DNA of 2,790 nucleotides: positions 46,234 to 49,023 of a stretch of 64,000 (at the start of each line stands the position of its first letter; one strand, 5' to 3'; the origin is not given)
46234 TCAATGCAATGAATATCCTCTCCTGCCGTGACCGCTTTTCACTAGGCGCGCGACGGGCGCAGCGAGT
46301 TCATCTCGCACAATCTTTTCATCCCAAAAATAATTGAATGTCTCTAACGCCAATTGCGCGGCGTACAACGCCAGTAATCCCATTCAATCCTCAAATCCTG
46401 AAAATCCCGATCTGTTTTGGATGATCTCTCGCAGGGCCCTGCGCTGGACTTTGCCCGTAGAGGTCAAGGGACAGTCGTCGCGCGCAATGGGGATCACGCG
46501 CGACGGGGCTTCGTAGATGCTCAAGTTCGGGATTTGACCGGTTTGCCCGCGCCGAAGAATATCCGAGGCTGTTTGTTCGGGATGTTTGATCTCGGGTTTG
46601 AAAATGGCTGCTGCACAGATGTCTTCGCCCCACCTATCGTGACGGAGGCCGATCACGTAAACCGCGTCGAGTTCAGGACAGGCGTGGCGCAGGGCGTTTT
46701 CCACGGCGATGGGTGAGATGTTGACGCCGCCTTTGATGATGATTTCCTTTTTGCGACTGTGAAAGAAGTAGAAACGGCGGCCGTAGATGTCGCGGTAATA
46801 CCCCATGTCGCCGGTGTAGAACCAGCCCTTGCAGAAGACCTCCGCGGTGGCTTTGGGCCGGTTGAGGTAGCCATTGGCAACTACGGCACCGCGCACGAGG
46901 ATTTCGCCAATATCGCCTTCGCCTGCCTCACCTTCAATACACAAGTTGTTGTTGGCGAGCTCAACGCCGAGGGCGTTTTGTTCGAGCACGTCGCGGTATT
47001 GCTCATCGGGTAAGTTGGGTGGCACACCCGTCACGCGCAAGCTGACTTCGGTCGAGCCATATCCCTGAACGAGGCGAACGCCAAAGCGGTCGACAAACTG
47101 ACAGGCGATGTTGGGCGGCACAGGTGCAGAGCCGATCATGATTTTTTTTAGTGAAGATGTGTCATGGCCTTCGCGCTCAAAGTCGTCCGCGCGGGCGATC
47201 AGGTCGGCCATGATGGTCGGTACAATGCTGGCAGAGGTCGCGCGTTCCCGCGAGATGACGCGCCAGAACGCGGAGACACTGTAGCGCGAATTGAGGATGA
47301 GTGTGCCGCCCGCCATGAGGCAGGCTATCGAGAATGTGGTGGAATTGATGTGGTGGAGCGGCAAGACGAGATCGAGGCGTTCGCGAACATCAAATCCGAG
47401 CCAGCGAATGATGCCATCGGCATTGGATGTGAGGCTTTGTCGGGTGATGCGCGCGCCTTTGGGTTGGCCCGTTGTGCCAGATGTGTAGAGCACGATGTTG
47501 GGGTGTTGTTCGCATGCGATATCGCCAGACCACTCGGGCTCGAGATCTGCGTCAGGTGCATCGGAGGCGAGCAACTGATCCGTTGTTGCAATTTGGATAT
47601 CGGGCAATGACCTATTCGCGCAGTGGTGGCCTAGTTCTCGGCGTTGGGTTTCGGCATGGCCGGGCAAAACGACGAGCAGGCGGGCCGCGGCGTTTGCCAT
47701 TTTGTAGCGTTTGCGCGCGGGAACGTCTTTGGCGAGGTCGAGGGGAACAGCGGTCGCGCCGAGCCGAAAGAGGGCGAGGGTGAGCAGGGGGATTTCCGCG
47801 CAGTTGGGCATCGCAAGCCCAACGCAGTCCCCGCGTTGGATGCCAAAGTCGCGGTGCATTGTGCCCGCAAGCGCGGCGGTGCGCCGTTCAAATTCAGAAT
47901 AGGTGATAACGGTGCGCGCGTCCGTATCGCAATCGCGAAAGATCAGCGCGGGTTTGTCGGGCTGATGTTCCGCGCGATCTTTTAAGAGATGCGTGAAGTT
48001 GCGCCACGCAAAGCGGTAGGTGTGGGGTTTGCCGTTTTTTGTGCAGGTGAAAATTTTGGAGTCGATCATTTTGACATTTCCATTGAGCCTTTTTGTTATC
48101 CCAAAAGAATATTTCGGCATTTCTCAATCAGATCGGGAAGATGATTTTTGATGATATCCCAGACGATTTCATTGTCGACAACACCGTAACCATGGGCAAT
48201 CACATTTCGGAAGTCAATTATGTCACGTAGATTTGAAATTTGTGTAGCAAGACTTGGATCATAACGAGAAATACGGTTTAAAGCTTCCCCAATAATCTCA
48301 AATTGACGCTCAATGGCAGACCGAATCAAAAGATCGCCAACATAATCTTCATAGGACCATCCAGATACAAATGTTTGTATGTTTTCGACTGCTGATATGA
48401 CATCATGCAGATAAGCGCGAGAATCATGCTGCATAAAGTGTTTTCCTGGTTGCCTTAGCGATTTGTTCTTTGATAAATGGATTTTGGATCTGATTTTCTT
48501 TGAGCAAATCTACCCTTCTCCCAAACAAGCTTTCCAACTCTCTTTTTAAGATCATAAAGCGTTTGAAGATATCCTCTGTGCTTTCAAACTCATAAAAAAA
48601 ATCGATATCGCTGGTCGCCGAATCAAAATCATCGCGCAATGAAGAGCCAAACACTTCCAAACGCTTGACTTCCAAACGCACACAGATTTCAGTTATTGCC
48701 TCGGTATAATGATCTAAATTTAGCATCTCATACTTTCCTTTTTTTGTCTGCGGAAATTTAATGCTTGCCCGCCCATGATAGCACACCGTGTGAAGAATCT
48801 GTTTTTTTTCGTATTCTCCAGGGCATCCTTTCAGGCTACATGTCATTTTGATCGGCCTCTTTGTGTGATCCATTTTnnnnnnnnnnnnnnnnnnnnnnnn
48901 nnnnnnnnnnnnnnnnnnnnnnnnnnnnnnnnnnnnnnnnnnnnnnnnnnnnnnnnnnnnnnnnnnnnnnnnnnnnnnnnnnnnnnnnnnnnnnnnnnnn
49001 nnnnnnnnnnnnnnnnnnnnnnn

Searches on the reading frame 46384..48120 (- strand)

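Call 42: search_protein_families(library=pfam, proteins=[window:46384-48120:-], max_evalue=0.01)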
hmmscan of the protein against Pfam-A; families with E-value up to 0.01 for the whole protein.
window:46384-48120:- (578 aa): 2 families
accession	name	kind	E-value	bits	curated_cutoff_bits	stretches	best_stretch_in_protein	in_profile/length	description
PF00501.34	AMP-binding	-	1.8e-65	221.7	29.9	1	47-419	2-384/384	AMP-binding enzyme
PF13193.12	AMP-binding_C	-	0.00019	22.7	24.5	1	473-557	2-76/76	AMP-binding enzyme C-terminal domain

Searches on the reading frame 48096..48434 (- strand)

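Call 42: search_protein_families(library=pfam, proteins=[window:48096-48434:-], max_evalue=0.01)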
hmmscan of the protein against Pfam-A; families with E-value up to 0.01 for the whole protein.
window:48096-48434:- (112 aa): 1 family
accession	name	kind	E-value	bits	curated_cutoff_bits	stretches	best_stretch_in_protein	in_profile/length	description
PF01934.22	HepT-like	-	9.7e-23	80.6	23.5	1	14-109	3-120/120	Ribonuclease HepT-like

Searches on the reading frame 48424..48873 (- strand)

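Call 42: search_protein_families(library=pfam, proteins=[window:48424-48873:-], max_evalue=0.01)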
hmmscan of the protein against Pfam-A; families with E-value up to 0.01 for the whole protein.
window:48424-48873:- (149 aa): 2 families
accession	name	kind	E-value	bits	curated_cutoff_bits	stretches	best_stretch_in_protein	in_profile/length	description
PF01909.29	NTP_transf_2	-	7.8e-12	45.9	21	1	61-144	5-92/93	Nucleotidyltransferase domain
PF18765.7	Polbeta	-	2.8e-08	34.3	26.9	1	58-141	1-83/93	Polymerase beta, Nucleotidyltransferase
